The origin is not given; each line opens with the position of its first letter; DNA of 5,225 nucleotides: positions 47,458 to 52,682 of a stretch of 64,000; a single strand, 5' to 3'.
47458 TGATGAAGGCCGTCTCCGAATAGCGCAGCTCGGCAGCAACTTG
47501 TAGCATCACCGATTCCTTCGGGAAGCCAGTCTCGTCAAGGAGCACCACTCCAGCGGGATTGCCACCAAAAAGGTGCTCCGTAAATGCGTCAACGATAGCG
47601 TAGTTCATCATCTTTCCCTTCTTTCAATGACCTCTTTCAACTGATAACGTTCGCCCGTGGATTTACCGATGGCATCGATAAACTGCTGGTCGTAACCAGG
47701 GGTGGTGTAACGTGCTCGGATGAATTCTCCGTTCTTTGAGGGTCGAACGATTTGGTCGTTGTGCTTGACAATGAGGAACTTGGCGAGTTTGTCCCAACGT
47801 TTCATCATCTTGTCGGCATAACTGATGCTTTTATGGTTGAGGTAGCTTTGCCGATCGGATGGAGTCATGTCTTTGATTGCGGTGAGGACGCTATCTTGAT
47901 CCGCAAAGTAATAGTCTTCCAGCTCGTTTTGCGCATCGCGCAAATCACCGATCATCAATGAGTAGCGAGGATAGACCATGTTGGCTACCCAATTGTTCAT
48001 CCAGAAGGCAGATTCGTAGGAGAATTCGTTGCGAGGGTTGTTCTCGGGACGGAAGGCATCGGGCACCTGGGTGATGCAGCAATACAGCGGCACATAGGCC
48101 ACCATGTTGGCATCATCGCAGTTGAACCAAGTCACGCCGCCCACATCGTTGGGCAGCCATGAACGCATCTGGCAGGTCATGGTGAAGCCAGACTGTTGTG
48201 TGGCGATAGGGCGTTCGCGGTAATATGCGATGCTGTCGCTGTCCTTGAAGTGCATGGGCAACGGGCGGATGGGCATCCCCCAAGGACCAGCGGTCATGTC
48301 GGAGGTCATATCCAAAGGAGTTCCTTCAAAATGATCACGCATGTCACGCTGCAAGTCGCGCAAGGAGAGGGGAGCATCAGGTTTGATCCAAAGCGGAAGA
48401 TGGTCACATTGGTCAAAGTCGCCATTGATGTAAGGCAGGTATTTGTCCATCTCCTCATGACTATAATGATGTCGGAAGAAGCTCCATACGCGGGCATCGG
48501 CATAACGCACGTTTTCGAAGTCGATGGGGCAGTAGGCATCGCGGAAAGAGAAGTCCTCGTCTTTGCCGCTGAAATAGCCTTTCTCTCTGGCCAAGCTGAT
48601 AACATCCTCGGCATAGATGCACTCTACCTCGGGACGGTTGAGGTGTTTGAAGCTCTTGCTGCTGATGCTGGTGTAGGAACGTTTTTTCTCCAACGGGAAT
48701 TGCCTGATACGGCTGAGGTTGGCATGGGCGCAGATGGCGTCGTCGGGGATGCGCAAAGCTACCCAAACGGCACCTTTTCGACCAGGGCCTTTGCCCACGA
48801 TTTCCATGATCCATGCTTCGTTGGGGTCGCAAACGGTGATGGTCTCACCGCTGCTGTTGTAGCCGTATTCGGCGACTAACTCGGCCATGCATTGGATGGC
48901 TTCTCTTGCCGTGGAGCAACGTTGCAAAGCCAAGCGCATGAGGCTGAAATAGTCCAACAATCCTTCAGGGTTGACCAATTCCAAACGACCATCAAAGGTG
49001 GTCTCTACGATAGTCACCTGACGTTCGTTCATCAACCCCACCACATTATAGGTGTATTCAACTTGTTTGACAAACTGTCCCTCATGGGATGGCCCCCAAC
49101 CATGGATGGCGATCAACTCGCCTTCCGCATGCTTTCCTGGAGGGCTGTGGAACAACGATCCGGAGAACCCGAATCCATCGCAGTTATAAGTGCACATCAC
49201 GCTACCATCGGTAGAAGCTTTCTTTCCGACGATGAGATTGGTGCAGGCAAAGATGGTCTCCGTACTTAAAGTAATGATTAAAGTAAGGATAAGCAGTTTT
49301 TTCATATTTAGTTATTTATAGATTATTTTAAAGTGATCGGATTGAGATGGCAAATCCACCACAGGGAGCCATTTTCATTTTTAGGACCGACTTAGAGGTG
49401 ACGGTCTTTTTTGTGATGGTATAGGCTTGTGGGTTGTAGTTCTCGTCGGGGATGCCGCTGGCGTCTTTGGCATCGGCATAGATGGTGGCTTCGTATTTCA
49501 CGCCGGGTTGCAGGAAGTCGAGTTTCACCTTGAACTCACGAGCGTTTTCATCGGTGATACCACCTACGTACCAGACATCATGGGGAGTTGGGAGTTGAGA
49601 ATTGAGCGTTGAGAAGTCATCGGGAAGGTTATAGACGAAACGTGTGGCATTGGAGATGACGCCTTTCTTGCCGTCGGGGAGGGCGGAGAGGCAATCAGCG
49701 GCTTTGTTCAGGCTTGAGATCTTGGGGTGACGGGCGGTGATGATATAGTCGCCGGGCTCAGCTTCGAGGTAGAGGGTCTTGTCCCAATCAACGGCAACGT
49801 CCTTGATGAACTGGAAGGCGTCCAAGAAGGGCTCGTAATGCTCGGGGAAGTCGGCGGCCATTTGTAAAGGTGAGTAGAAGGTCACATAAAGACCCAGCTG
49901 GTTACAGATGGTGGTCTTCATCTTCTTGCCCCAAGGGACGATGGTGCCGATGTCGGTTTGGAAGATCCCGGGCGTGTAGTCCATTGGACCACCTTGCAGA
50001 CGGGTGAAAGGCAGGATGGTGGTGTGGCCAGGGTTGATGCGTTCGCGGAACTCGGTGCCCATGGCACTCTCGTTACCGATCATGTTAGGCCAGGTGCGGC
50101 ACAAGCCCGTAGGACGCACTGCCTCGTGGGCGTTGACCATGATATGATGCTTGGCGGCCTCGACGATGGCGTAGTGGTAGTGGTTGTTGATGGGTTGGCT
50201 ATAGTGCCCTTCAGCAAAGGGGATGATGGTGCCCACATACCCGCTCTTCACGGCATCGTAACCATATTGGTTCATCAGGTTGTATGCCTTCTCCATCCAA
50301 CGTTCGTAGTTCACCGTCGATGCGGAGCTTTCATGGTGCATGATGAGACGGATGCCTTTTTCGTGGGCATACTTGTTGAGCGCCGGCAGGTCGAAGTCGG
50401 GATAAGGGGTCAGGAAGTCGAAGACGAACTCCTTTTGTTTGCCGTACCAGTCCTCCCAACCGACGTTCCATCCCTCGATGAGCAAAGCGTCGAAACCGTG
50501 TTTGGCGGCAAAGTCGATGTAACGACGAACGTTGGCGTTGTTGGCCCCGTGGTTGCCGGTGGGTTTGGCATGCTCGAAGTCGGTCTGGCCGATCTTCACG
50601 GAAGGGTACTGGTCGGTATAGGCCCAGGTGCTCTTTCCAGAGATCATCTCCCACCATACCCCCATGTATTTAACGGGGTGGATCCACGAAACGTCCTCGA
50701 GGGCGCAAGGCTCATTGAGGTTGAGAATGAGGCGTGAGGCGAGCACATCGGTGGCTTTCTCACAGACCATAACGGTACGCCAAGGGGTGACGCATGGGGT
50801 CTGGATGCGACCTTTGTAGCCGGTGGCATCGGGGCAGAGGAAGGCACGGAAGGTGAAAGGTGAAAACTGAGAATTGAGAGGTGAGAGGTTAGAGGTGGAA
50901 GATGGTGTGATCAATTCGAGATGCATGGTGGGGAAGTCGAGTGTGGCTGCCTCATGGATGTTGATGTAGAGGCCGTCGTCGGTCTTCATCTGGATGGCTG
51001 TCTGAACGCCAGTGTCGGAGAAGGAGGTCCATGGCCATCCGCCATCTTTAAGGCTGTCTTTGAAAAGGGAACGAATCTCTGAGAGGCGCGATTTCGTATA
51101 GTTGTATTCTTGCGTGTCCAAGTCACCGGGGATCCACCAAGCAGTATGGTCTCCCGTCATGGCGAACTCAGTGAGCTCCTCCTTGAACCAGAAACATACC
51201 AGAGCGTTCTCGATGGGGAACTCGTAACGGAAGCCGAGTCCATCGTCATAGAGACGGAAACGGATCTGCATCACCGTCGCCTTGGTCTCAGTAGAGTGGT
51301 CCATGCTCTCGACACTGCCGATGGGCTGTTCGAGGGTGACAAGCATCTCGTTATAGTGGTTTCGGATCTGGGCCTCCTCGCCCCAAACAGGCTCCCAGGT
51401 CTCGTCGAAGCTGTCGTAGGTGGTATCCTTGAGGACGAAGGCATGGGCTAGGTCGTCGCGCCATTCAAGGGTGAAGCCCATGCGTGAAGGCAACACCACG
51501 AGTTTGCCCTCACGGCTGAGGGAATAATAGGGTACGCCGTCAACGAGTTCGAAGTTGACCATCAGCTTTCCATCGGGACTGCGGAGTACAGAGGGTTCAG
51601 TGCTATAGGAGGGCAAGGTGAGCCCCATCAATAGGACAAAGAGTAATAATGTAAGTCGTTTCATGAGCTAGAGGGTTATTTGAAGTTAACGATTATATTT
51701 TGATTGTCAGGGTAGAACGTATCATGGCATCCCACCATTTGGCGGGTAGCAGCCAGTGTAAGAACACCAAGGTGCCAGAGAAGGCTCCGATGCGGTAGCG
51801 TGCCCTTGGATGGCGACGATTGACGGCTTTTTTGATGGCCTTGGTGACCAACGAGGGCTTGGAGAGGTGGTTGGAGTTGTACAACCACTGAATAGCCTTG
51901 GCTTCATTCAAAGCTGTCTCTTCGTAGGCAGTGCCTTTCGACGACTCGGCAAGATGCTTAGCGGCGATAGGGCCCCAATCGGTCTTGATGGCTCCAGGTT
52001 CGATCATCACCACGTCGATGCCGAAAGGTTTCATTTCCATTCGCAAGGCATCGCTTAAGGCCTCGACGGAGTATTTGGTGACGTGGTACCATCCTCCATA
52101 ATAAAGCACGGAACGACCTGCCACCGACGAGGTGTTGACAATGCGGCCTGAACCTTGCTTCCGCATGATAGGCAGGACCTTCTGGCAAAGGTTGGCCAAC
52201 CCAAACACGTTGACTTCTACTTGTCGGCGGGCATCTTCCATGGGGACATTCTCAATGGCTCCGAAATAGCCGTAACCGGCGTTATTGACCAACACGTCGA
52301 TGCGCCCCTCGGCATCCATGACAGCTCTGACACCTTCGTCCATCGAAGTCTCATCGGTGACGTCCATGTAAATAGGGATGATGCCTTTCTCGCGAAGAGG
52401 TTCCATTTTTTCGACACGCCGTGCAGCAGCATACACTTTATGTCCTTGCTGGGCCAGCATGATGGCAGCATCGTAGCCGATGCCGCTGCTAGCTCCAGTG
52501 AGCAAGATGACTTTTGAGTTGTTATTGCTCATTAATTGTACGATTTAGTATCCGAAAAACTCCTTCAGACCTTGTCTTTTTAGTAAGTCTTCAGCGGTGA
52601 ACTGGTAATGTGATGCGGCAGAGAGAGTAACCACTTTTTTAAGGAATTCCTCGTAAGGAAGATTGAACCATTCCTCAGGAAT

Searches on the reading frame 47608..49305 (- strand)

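Call 30: search_protein_families(library=pfam, proteins=[window:47608-49305:-], max_evalue=0.001)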
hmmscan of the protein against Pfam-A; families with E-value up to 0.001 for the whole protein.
window:47608-49305:- (565 aa): 1 family
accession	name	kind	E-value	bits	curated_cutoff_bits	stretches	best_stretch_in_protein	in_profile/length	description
PF03577.20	Peptidase_C69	-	3.4e-78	263.8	23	2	79-460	78-401/402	Peptidase family C69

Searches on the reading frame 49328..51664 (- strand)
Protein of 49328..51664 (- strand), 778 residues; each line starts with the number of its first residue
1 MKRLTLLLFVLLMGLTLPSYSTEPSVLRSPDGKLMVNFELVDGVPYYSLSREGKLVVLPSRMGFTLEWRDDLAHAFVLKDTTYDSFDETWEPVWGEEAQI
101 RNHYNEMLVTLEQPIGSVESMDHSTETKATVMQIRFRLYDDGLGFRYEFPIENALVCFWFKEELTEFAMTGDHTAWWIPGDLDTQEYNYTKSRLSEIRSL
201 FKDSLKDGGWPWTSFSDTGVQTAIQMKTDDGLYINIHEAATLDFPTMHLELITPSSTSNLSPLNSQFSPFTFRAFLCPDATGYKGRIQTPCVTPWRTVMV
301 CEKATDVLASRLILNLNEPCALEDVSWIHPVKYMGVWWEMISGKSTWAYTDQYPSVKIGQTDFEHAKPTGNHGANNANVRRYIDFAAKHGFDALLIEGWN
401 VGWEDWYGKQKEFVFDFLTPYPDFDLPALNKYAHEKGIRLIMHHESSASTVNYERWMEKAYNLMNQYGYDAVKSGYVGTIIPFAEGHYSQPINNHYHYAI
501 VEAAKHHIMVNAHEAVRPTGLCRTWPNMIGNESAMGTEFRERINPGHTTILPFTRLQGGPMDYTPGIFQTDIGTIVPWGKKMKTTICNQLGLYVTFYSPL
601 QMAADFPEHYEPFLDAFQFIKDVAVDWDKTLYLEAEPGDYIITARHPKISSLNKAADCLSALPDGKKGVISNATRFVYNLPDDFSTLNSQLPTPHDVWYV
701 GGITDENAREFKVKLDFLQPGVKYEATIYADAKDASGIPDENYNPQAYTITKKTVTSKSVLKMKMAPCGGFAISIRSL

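Call 31: search_protein_families(library=pfam, proteins=[window:49328-51664:-], max_evalue=0.001)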
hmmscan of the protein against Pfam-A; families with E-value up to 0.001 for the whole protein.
window:49328-51664:- (778 aa): 3 families
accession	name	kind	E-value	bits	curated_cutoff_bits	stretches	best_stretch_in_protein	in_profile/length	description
PF10566.15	Glyco_hydro_97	-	3.1e-93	312.6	32.5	1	324-623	1-274/275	Glycoside hydrolase 97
PF14508.12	GH97_N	-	1.5e-67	227.9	25.3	1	27-319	1-229/229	Glycosyl-hydrolase 97 N-terminal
PF14509.12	GH97_C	-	2.6e-29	101.8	25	1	695-775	23-96/97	Glycosyl-hydrolase 97 C-terminal, oligomerisation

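Call 47: list_cluster_members(proteins=[window:49328-51664:-, window:56603-59548:-, window:4941-5885:+])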
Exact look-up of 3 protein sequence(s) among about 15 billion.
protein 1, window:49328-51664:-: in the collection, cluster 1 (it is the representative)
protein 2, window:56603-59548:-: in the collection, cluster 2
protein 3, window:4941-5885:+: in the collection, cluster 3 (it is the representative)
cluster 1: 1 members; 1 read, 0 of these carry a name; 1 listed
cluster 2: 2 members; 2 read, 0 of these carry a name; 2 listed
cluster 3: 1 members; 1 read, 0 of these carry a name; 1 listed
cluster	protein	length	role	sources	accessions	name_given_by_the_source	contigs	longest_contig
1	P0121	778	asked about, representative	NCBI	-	-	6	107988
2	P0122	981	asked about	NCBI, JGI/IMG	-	-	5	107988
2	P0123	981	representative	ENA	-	-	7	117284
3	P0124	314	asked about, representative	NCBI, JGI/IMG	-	-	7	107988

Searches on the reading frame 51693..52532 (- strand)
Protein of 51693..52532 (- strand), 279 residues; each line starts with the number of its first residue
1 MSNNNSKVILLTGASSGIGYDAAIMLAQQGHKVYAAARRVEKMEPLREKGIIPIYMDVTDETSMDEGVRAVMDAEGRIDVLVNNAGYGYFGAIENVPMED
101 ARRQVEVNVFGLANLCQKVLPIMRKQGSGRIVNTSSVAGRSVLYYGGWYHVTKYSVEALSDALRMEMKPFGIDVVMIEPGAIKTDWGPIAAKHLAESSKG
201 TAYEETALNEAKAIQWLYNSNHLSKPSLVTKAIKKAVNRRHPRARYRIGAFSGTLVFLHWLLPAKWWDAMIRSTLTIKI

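Call 31: search_protein_families(library=pfam, proteins=[window:51693-52532:-], max_evalue=0.001)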
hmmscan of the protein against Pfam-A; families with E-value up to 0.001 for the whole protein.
window:51693-52532:- (279 aa): 6 families
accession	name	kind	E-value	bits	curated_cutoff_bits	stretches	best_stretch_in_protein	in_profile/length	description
PF00106.31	adh_short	-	1.1e-46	159.2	26.6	1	7-186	1-186/195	short chain dehydrogenase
PF13561.12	adh_short_C2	-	3.6e-35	122.1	27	1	13-186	1-180/236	Enoyl-(Acyl carrier protein) reductase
PF01370.27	Epimerase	-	5.1e-07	29.8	20.9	1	9-137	1-116/240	NAD dependent epimerase/dehydratase family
PF08659.16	KR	-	2.1e-06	28.2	22.6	1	9-162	3-162/180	KR domain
PF08643.16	DUF1776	-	9.2e-06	25.7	25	1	81-237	97-243/294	Fungal family of unknown function (DUF1776)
PF13460.12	NAD_binding_10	-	4.8e-05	23.7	27.2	1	13-185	1-149/184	NAD(P)H-binding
